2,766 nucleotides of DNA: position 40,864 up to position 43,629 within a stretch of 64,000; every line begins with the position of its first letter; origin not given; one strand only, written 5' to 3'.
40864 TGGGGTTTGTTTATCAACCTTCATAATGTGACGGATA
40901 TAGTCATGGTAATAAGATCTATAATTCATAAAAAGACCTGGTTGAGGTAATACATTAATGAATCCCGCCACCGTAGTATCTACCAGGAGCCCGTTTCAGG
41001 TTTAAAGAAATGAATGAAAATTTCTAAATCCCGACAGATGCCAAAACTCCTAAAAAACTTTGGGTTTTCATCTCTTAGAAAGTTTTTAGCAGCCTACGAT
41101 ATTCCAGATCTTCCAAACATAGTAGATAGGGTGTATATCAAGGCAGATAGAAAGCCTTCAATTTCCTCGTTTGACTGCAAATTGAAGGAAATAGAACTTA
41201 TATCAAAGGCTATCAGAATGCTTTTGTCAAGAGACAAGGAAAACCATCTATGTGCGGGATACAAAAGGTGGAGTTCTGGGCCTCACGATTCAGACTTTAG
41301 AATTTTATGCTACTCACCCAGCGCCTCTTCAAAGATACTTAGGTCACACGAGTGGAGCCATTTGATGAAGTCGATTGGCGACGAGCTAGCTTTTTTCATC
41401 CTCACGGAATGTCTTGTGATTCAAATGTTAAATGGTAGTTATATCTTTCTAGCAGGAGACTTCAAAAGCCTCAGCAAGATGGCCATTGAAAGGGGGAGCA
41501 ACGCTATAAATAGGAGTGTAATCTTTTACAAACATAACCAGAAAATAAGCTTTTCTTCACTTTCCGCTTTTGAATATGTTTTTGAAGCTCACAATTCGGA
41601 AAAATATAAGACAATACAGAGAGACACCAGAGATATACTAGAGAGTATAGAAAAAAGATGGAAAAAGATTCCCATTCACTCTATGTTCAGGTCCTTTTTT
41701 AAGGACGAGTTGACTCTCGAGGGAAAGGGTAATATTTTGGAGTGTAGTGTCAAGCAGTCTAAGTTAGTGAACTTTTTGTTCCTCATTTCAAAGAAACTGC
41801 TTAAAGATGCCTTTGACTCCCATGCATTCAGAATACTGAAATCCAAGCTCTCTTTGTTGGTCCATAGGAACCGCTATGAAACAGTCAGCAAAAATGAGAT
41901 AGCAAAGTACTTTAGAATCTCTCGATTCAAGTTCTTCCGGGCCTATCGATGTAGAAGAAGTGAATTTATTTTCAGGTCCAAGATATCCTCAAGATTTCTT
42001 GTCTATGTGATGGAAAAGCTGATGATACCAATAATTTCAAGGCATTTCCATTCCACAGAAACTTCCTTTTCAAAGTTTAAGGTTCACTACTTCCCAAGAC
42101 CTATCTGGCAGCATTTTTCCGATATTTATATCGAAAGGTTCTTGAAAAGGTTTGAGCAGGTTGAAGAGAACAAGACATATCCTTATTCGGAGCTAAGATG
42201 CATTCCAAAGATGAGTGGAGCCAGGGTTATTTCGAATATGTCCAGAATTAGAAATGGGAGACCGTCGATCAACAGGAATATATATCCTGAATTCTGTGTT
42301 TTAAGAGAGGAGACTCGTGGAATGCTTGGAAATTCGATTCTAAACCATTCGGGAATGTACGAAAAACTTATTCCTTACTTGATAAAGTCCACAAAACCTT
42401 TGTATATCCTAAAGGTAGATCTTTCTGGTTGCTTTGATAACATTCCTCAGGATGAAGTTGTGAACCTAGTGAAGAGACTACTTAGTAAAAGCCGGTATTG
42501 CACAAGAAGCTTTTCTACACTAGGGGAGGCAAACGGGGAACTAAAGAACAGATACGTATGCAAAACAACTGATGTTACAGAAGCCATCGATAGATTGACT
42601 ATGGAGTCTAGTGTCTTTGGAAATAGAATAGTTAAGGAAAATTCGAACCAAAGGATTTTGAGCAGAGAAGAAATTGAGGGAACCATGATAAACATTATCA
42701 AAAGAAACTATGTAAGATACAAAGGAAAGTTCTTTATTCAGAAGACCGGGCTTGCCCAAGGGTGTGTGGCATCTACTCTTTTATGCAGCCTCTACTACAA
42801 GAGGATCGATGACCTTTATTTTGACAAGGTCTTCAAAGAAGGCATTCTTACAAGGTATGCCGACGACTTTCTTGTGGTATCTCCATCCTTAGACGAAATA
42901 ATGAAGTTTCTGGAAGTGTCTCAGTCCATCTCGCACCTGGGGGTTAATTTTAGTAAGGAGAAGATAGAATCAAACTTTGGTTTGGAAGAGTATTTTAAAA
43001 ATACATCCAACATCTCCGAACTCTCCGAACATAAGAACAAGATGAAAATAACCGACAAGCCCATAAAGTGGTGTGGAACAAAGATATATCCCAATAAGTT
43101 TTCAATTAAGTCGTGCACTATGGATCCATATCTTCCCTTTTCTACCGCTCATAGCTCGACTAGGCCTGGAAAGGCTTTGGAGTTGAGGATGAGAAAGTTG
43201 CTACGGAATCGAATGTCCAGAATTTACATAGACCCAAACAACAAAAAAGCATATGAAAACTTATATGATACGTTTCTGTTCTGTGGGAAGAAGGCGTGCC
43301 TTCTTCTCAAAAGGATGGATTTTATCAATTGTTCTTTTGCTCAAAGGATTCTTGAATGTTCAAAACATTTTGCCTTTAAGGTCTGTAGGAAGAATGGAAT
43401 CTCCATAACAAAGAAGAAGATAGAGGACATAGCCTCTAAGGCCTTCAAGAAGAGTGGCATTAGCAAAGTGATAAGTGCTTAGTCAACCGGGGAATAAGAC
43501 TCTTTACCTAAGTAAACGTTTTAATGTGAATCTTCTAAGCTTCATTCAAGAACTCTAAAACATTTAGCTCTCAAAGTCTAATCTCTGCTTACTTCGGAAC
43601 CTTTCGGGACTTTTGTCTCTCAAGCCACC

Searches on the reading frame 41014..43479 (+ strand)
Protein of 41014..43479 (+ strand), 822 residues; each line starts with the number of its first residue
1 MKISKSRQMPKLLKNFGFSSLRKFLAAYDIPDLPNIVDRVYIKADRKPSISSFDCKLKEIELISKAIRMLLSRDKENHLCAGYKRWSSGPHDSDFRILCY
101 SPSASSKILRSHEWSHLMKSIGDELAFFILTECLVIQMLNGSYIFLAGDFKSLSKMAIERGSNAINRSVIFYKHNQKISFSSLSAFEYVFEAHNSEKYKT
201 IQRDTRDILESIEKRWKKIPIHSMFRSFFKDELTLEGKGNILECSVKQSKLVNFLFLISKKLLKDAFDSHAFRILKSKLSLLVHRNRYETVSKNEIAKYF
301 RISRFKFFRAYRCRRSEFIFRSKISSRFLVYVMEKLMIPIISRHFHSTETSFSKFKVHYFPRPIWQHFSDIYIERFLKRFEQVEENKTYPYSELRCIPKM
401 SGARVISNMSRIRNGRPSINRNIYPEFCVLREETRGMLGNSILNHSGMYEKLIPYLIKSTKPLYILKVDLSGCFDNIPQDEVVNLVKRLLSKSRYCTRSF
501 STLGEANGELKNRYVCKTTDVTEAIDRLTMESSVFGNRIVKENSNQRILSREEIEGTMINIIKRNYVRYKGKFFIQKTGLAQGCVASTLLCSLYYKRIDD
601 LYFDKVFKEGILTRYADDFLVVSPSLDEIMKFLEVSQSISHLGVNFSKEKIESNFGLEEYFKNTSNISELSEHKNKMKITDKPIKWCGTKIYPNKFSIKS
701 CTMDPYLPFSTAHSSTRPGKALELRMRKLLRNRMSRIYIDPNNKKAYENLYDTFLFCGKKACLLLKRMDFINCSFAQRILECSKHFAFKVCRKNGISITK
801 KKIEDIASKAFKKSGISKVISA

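Call 48: search_protein_families(library=pfam, proteins=[window:41014-43479:+], max_evalue=0.00001)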
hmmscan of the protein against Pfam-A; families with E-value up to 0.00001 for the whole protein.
window:41014-43479:+ (822 aa): 2 families
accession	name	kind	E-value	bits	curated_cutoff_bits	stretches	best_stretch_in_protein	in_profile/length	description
PF12009.13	Telomerase_RBD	-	1.1e-20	74.6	25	1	251-374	2-131/133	Telomerase ribonucleoprotein complex - RNA binding domain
PF00078.32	RVT_1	-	1.3e-14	54.8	29.6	1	560-688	100-202/205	Reverse transcriptase (RNA-dependent DNA polymerase)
